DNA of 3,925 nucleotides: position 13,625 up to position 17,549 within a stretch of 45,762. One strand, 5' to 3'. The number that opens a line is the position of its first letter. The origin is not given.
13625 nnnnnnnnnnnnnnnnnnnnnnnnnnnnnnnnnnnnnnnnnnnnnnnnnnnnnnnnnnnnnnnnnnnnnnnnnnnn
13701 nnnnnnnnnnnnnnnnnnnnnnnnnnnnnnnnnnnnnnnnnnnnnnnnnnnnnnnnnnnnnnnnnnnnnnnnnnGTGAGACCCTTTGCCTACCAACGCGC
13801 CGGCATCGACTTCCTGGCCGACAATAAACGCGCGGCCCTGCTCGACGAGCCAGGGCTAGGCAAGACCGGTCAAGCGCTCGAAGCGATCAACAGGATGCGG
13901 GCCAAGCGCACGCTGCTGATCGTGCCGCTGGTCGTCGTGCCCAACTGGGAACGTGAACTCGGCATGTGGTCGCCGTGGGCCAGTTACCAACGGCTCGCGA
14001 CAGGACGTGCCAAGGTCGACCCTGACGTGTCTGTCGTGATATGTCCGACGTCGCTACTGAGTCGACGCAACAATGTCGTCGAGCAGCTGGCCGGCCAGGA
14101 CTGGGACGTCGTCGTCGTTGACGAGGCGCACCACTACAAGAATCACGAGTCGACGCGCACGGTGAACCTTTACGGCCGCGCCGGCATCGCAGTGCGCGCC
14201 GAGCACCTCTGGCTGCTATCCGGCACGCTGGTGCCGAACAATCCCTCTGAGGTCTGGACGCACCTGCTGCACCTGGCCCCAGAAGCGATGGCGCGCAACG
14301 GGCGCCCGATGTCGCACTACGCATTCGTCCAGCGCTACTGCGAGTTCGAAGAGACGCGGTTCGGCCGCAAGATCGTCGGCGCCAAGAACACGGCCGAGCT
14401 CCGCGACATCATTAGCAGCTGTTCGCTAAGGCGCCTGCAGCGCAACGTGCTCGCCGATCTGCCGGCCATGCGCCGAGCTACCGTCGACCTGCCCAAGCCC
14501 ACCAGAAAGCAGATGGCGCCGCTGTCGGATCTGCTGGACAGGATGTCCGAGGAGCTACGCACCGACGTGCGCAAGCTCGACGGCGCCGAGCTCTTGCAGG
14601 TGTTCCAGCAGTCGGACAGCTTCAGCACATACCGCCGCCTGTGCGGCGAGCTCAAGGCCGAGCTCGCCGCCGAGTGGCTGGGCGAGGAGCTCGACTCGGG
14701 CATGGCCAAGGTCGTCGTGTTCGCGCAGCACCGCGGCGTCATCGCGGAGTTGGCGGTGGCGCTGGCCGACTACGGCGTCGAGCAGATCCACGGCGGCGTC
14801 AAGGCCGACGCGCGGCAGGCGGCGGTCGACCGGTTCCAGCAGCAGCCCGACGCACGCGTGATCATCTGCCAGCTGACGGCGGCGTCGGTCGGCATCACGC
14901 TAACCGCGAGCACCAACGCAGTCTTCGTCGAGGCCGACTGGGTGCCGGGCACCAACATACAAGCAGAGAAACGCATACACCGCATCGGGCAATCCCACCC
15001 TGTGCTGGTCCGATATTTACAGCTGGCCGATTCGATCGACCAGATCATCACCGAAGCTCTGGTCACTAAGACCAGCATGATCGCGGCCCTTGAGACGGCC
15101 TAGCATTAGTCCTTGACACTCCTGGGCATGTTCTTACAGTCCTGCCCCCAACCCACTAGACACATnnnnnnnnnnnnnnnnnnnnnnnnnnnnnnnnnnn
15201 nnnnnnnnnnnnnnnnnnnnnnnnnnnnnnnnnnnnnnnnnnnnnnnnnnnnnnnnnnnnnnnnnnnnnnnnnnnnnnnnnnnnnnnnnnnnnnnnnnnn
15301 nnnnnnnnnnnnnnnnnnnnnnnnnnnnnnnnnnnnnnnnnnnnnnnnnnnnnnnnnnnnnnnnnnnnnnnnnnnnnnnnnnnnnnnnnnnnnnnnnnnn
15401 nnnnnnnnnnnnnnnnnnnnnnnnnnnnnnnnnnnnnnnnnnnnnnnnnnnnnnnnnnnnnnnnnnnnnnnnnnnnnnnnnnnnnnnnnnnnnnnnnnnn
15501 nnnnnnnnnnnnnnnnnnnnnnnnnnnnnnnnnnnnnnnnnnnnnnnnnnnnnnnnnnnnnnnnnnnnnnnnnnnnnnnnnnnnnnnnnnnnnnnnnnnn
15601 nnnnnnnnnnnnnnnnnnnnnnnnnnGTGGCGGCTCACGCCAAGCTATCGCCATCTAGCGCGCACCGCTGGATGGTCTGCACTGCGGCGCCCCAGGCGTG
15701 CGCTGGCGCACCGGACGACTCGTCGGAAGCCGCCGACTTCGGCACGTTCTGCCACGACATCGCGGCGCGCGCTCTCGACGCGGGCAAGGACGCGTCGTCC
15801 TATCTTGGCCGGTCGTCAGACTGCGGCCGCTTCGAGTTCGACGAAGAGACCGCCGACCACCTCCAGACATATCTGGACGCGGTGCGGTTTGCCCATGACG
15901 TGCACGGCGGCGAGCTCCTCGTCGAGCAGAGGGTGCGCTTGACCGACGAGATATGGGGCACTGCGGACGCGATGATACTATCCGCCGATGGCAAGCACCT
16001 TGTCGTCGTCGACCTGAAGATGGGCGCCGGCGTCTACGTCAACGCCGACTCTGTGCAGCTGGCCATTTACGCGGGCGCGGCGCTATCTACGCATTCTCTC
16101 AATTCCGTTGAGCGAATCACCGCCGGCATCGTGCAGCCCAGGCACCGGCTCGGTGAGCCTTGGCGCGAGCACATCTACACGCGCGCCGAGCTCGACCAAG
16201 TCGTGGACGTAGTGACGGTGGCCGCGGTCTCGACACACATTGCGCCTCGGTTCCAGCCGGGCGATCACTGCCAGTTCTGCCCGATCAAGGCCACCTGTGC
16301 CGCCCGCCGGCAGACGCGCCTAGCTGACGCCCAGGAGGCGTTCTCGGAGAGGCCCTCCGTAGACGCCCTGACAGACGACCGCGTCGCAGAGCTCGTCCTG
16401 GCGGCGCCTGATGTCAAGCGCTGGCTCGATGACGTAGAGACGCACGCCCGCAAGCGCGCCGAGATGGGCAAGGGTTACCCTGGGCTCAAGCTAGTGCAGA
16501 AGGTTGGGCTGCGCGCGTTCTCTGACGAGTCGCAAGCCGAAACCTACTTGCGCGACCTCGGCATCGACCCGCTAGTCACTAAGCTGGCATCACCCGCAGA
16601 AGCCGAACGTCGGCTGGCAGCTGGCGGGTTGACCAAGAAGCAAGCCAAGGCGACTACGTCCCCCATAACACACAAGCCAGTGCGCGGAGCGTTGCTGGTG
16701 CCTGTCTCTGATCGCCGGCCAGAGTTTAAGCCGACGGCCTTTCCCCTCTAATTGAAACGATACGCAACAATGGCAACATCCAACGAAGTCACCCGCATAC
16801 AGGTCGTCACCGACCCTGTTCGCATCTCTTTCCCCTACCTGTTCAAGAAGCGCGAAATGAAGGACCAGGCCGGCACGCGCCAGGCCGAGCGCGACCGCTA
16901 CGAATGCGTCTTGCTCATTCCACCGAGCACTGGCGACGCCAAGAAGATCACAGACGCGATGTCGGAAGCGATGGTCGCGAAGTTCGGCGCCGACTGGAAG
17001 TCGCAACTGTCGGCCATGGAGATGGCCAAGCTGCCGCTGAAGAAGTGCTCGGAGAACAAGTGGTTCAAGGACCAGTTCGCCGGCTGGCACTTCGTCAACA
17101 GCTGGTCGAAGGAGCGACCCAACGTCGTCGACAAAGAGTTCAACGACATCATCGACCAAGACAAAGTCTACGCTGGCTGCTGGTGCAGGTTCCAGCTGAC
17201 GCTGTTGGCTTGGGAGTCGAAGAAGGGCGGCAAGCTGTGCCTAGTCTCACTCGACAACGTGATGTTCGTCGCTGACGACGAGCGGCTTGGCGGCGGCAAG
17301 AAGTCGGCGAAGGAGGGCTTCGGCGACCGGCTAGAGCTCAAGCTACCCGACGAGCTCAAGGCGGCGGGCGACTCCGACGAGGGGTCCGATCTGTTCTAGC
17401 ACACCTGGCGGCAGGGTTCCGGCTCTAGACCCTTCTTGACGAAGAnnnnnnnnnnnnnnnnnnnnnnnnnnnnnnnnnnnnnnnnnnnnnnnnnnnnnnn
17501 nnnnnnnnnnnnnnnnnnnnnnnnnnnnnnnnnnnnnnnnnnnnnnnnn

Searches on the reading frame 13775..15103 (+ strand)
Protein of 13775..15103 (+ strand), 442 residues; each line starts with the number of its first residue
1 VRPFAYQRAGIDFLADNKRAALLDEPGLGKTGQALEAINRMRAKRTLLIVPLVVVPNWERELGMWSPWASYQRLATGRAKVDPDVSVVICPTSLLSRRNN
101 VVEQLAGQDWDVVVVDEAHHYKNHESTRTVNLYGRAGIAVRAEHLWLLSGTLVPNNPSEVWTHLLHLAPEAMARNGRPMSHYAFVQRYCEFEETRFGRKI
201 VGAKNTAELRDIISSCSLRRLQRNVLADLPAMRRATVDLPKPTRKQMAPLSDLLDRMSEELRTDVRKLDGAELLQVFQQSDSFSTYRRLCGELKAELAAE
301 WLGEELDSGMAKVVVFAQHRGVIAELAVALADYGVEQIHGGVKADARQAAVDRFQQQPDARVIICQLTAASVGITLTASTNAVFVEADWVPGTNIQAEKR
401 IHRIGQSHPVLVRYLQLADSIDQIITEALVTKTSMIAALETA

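Call 13: search_protein_families(library=phrogs, proteins=[window:13775-15103:+], max_evalue=0.001)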
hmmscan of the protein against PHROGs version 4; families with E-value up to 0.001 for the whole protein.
window:13775-15103:+ (442 aa): 7 families
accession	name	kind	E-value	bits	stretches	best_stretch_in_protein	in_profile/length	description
phrog_62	-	DNA, RNA and nucleotide metabolism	9.1e-93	312.8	1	1-439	695-1132/1881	DNA helicase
phrog_29996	-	unknown function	3e-18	66.2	2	314-434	1035-1158/1189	-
phrog_1685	-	unknown function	3.2e-13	48.8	1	353-437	1462-1546/2278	-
phrog_11801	-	other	2.5e-10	39.2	1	2-77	866-944/2269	DNA methyltransferase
phrog_16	-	DNA, RNA and nucleotide metabolism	3.5e-07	29.8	1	2-156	272-420/986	DNA helicase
phrog_26785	-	unknown function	0.00019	20.5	1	18-159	269-414/1087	-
phrog_21391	-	DNA, RNA and nucleotide metabolism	0.00042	18.5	0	338-403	1390-1453/2021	DNA helicase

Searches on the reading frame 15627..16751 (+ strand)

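Call 14: search_protein_families(library=phrogs, proteins=[window:15627-16751:+], max_evalue=0.001)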
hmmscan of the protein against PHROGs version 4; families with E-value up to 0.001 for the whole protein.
window:15627-16751:+ (374 aa): 3 families
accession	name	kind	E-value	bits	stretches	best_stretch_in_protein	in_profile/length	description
phrog_69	-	DNA, RNA and nucleotide metabolism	4.8e-79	267.7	1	1-370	84-468/501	exonuclease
phrog_3953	-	DNA, RNA and nucleotide metabolism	2.6e-21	77.2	1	2-175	11-154/186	exonuclease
phrog_298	-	DNA, RNA and nucleotide metabolism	0.00052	20.4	1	29-155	99-214/293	exonuclease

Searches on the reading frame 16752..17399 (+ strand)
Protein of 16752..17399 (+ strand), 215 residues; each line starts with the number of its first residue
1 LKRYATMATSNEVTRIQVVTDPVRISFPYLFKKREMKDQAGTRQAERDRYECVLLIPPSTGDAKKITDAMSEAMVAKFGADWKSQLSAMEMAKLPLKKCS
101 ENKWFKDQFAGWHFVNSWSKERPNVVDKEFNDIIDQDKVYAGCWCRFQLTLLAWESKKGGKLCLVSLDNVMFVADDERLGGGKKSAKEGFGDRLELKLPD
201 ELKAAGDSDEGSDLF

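Call 14: search_protein_families(library=phrogs, proteins=[window:16752-17399:+], max_evalue=0.001)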
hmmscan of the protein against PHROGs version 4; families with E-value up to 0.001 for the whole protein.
window:16752-17399:+ (215 aa): 1 family
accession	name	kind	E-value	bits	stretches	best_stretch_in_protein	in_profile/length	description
phrog_112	-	DNA, RNA and nucleotide metabolism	1.1e-37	131.2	1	9-195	13-196/265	Gp2.5-like ssDNA binding protein and ssDNA annealing protein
